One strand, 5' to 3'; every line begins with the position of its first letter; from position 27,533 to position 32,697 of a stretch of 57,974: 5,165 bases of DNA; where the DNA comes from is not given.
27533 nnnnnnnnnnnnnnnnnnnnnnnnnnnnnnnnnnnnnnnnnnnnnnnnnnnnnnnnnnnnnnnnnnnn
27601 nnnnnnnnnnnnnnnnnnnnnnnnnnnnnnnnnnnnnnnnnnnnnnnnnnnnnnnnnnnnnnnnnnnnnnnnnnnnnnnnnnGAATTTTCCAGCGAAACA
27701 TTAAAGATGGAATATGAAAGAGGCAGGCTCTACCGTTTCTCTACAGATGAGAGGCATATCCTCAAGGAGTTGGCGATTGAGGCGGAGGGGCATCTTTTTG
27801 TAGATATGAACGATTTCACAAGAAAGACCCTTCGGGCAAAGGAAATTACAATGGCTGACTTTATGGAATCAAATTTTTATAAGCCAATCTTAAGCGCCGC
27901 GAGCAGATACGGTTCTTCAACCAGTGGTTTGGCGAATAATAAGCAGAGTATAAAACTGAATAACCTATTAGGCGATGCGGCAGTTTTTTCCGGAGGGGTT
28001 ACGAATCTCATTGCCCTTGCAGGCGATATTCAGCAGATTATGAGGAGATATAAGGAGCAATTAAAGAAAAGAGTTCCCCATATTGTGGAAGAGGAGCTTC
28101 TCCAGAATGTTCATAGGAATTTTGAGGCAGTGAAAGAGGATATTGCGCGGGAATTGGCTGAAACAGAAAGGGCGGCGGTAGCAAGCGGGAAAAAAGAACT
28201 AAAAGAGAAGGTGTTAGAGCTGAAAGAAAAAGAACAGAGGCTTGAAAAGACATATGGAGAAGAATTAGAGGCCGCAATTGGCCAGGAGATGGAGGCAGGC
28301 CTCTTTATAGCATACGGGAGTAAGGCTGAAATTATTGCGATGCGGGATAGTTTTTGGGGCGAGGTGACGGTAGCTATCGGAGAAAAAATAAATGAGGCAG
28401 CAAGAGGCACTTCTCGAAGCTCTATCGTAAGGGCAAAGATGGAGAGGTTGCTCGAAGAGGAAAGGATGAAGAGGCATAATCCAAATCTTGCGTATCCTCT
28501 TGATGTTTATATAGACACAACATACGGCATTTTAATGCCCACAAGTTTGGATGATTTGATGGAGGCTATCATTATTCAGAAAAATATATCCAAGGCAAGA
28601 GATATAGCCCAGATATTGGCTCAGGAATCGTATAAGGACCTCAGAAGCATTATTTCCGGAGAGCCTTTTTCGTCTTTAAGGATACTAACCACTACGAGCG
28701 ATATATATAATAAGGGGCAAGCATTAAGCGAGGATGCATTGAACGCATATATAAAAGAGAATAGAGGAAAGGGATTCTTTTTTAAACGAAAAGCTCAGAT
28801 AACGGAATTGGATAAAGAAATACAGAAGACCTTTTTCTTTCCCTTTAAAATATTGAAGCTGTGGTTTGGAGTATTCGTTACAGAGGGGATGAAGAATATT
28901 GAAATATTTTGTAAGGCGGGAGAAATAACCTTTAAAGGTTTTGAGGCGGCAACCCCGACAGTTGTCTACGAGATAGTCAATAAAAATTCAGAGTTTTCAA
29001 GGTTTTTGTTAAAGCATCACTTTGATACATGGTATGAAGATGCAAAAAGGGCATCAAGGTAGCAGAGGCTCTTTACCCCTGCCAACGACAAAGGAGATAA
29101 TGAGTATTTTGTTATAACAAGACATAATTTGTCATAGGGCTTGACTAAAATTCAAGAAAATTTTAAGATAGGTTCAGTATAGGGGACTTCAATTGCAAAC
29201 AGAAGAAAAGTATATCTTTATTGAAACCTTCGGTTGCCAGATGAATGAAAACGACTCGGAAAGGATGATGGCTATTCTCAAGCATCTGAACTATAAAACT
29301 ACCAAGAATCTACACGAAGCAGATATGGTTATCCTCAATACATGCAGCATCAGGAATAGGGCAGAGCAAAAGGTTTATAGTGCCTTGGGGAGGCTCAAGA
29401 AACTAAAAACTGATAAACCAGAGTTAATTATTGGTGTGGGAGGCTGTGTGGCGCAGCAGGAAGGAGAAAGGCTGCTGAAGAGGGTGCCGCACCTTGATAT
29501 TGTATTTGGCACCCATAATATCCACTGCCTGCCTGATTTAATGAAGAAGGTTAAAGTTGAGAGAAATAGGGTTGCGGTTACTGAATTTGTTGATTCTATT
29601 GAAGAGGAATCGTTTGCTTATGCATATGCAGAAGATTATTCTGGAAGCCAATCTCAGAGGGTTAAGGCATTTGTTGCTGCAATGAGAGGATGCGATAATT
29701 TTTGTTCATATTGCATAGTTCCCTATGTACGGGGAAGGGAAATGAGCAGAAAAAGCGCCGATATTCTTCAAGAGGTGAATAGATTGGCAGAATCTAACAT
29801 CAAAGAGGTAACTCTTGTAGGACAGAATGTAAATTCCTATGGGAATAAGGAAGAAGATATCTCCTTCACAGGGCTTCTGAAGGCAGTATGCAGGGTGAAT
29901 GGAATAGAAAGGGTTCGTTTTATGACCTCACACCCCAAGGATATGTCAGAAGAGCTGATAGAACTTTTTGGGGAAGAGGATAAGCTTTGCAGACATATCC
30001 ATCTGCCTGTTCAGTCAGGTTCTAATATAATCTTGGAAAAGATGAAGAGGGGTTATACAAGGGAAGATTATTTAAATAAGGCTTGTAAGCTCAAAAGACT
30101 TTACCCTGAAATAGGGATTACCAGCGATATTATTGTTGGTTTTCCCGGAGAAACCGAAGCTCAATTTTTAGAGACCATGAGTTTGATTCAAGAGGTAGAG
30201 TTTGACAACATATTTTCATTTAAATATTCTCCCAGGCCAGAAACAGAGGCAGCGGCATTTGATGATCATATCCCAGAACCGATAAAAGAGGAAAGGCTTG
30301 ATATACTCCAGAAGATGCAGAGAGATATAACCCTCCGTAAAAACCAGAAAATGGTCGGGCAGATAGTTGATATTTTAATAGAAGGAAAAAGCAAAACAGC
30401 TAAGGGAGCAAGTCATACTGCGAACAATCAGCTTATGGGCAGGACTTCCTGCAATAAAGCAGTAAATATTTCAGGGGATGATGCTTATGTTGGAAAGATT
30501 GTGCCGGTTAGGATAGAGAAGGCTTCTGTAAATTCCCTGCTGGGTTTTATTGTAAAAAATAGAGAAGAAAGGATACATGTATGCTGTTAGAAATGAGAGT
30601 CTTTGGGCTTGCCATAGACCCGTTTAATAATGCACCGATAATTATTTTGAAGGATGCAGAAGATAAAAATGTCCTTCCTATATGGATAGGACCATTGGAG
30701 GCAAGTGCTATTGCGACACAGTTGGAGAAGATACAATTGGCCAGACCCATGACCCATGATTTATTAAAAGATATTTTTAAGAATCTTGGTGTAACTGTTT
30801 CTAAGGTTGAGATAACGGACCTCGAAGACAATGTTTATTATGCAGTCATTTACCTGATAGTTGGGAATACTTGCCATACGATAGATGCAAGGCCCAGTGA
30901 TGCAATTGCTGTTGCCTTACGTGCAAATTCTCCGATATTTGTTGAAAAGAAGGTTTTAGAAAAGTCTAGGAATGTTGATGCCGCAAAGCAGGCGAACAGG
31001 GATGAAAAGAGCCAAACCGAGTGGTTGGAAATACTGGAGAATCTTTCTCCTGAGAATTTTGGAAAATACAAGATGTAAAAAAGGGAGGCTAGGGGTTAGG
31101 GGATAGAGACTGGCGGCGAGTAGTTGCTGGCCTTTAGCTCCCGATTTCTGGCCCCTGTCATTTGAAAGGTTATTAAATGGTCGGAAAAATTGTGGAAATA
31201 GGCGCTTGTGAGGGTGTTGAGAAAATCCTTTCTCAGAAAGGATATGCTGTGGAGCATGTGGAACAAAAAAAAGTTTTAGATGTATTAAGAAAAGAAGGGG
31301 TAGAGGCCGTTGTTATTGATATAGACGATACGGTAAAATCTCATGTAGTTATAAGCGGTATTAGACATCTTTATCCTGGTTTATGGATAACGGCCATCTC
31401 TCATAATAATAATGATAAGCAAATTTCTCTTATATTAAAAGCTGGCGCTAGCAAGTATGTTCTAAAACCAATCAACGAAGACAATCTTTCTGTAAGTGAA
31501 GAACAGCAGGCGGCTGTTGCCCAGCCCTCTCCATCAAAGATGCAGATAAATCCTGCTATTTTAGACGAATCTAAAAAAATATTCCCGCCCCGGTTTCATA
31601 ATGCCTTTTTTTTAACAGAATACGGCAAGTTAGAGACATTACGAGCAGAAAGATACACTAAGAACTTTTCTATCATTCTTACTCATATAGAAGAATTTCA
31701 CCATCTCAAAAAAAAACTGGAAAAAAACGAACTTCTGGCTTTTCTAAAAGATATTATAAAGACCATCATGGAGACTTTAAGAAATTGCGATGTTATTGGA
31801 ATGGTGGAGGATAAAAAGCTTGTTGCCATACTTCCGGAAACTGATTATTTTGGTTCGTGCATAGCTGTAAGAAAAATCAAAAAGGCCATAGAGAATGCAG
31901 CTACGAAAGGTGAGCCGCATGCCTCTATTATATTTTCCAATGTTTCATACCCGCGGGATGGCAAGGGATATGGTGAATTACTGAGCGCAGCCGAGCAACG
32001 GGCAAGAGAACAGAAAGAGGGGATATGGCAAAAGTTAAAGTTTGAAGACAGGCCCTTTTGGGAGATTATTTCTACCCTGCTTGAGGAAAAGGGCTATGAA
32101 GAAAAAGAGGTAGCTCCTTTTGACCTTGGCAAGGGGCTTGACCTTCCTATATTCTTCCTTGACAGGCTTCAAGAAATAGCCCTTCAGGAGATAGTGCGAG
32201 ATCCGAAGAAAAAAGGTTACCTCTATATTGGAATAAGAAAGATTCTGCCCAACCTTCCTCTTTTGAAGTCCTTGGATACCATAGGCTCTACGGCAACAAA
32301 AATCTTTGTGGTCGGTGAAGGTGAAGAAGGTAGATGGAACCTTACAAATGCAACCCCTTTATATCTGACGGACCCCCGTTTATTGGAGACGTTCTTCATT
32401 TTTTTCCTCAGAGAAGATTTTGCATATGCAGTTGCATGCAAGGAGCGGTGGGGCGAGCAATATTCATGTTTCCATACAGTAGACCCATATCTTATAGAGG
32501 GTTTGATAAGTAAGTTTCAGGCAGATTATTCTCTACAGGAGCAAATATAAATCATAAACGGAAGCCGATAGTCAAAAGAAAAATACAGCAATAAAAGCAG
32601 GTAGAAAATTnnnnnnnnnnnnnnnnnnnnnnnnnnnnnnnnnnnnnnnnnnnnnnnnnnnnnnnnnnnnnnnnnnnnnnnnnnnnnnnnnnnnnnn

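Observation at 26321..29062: A 913-aa orphan protein with a cryptic, split class III cyclase-like core sits where purL would be expected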

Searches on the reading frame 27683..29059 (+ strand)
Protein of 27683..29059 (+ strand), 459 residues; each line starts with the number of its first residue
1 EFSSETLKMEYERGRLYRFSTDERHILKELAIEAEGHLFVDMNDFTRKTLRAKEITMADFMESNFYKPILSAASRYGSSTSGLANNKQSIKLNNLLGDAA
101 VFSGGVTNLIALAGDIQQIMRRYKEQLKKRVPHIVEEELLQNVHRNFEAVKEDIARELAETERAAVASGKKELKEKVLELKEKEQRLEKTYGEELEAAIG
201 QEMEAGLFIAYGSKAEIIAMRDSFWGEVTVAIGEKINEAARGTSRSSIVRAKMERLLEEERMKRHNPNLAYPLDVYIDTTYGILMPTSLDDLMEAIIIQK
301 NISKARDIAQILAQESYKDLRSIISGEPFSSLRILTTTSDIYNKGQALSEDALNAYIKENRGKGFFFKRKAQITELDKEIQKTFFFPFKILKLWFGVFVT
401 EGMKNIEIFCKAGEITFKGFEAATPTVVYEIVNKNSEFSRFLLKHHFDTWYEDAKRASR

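Call 37: predict_structure(alignment_id=A3)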
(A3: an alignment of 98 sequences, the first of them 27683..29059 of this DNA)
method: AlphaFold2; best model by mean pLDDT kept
length: 459 residues; sequences in the alignment: 98
mean_pLDDT: 93.2   pTM: 0.90
mean pLDDT of the five models: 93.2, 93.2, 92.9, 92.3, 92.2
residues with pLDDT >= 90: 371; 70-90: 78; 50-70: 9; < 50: 1
segments of 3 or more residues with pLDDT < 50: none
pLDDT, mean of each block of 10 residues (from residue 1): 83 87 87 93 89 78 94 84 72 94 97 97 90 80 93 97 96 96 94 89 94 94 93 96 96 94 96 97 93 94 94 96 96 96 98 98 98 98 98 98 98 95 94 98 98 97
secondary structure, 60 per line:
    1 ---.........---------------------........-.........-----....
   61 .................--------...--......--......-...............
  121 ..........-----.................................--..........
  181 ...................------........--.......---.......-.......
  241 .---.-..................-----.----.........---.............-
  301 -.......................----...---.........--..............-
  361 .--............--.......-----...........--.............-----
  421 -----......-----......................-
elements in order: H4-12 E34-41 H43-51 H57-77 E91-96 E99-104 H106-130 H136-168 H171-199 E206-213 E216-222 E226-232 H234-241 H247-264 E275-283 H287-299 H302-324 E335-343 E346-349 H350-359 E364-372 H378-383 E390-400 E403-415 E426-431 H437-458

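Call 40: fold_search(model_id=the predicted structure, library=pdb)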
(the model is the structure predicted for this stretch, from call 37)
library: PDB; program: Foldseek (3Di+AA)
matches with E <= 10: 255; with E <= 0.001: 17
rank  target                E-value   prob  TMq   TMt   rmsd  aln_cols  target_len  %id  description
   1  2w01_D                9.9e-05  1.00  0.24  0.51   9.8       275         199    9  Crystal structure of the guanylyl cyclase Cya2 (released 2008-09-30)
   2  5mbd_B                1.1e-04  1.00  0.22  0.29   8.5       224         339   12  Structure of a bacterial light-regulated adenylyl cylcase (released 2017-04-05)
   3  5mbb_A                1.5e-04  1.00  0.22  0.29  11.6       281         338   13  Structure of a bacterial light-regulated adenylyl cylcase (released 2017-04-05)
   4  5mbg                  1.6e-04  1.00  0.21  0.46  10.6       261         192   11  Structure of a bacterial light-regulated adenylyl cyclase (released 2017-04-05)
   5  2w01_C                1.9e-04  1.00  0.24  0.51   9.1       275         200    9  Crystal structure of the guanylyl cyclase Cya2 (released 2008-09-30)
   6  5mbb_B                1.9e-04  1.00  0.22  0.28  11.7       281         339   12  Structure of a bacterial light-regulated adenylyl cylcase (released 2017-04-05)
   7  5mbh                  2.4e-04  1.00  0.22  0.29  11.0       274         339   14  Structure of a bacterial light-regulated adenylyl cyclase (released 2017-04-05)
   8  6fht_A                2.6e-04  1.00  0.23  0.15  10.0       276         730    9  Crystal structure of an artificial phytochrome regulated adenylate/guanylate cyclase in its dark adapted Pr form (released 2018-04-18)
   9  5m2a_B                2.8e-04  1.00  0.22  0.29   8.5       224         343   12  Structure of a bacterial light-regulated adenylyl cylcase (released 2017-04-05)
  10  5m27_B                2.8e-04  1.00  0.22  0.28  12.0       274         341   14  Structure of a bacterial light-regulated adenylyl cylcase (released 2017-04-05)
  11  5mbd_A                3.0e-04  1.00  0.22  0.29  11.0       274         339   13  Structure of a bacterial light-regulated adenylyl cylcase (released 2017-04-05)
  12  2w01_A                3.3e-04  1.00  0.24  0.52   9.5       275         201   10  Crystal structure of the guanylyl cyclase Cya2 (released 2008-09-30)
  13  4yut_A                4.0e-04  1.00  0.29  0.37  11.6       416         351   10  Crystal structure of photoactivated adenylyl cyclase of a cyanobacteriaOscillatoria acuminata in orthorhombic form (released 2016-06-01)
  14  4yus                  4.0e-04  1.00  0.21  0.27  17.3       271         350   11  Crystal structure of photoactivated adenylyl cyclase of a cyanobacteriaOscillatoria acuminata in hexagonal form (released 2016-06-01)
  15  5mbe_B                4.2e-04  1.00  0.22  0.28  11.5       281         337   13  Structure of a bacterial light-regulated adenylyl cylcase (released 2017-04-05)
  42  9pd0_C                2.5e-01  0.75  0.14  0.44   4.2        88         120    8  Panoptes OptS minimal CRISPR polymerase (mCpol) with non-hydrolyzable ligand ApCpp from Klebsiella pneumoniae strain K (released 2025-09-24)
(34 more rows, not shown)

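Call 60: fold_search(model_id=the predicted structure, library=viral)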
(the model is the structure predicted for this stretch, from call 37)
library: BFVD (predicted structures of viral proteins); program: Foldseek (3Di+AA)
matches with E <= 10: 271; with E <= 0.001: 0
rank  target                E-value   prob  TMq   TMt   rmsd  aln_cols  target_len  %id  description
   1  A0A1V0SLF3            7.4e-02  0.14  0.13  0.13  32.1       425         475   10  BTB domain-containing protein [Klosneuvirus KNV1]
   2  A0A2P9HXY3            1.4e-01  0.14  0.06  0.15  12.7        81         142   14  (no name in the UniProt tables at hand)
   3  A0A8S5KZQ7            1.5e-01  0.07  0.10  0.12  35.0       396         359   11  Maturation protein [ssRNA phage SRR5466364_4]
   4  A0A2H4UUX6            1.9e-01  0.13  0.14  0.11  34.4       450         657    9  Cas12f1-like TNB domain-containing protein [Bodo saltans virus]
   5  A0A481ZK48            2.3e-01  0.51  0.15  0.22   5.7       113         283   12  32 kDa protein [Human mastadenovirus C]
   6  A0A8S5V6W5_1          2.3e-01  0.06  0.14  0.06  35.1       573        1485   10  Uncharacterized protein [CrAss-like virus sp. ctXt06]
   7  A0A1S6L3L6            2.9e-01  0.30  0.12  0.30   8.5       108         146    7  Uncharacterized protein [Erwinia phage vB_EamM_Yoloswag]
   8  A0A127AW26            3.1e-01  0.08  0.10  0.20  17.9       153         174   11  Uncharacterized protein [Bacillus phage SP-15]
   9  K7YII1                4.4e-01  0.10  0.10  0.15  15.1       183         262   14  Putative Sel1-like repeat-containing protein [Megavirus courdo11]
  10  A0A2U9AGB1            4.7e-01  0.14  0.11  0.29   7.7        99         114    9  E4 ORFE [Tree shrew adenovirus serotype 1]
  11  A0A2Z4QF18            5.2e-01  0.54  0.15  0.41   5.7       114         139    8  Uncharacterized protein [Erwinia phage vB_EamM_Alexandra]
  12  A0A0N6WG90            5.5e-01  0.54  0.13  0.37  27.3       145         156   10  Proximal tail sheath stabilization protein [Salmonella phage 38]
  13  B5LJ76                5.5e-01  0.15  0.11  0.27  13.2       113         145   16  Uncharacterized protein [Mycobacterium phage Myrna]
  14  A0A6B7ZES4            5.5e-01  0.05  0.07  0.14  12.6        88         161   10  Uncharacterized protein [Klebsiella phage N1M2]
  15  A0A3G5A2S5            6.6e-01  0.03  0.11  0.09  36.2       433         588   10  Uncharacterized protein [Harvfovirus sp.]
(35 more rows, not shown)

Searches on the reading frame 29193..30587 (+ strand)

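Call 3: search_protein_families(library=pfam, proteins=[window:29193-30587:+], max_evalue=1)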
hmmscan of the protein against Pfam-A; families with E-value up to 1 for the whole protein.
window:29193-30587:+ (465 aa): 6 families
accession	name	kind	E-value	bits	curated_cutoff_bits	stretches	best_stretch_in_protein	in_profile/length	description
PF00919.26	UPF0004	-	3.1e-33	114.1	27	1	8-106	2-98/98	Uncharacterized protein family UPF0004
PF04055.27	Radical_SAM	-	3e-26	93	29.5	1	164-332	4-166/166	Radical SAM superfamily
PF01938.26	TRAM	-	8.4e-11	42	21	1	385-451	1-58/61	TRAM domain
PF12671.13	Amidase_6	-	0.02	15.5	23.2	1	140-181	5-44/163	Putative amidase domain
PF02310.24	B12-binding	-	0.098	12.9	32.1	1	41-107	50-112/121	B12 binding domain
PF25516.1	PTPase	-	0.19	12.1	27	1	13-56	4-46/79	Phosphotyrosine protein phosphatase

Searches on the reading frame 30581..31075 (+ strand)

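Call 3: search_protein_families(library=pfam, proteins=[window:30581-31075:+], max_evalue=1)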
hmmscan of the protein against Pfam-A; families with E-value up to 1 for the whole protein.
window:30581-31075:+ (165 aa): 1 family
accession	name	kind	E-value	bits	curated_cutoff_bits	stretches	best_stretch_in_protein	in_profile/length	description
PF02577.19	BFN_dom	-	2.5e-41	140.4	27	1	21-130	1-108/112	Bifunctional nuclease domain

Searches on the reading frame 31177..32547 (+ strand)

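Call 3: search_protein_families(library=pfam, proteins=[window:31177-32547:+], max_evalue=1)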
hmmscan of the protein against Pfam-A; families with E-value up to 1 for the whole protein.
window:31177-32547:+ (457 aa): 5 families
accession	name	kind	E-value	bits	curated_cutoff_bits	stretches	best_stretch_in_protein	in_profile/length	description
PF00072.30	Response_reg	-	1.4e-07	32.1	30.2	1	11-104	11-106/111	Response regulator receiver domain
PF00990.26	GGDEF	-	1.4e-07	31.9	23.8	1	141-281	10-156/161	Diguanylate cyclase, GGDEF domain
PF03564.21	DUF1759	-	0.033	14.6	25.4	1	154-217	61-125/148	Protein of unknown function (DUF1759)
PF03698.18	UPF0180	-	0.13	12.9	25.4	1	13-59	11-60/77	Uncharacterised protein family (UPF0180)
PF00565.23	SNase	-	0.18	12.7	21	1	262-285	83-106/107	Staphylococcal nuclease homologue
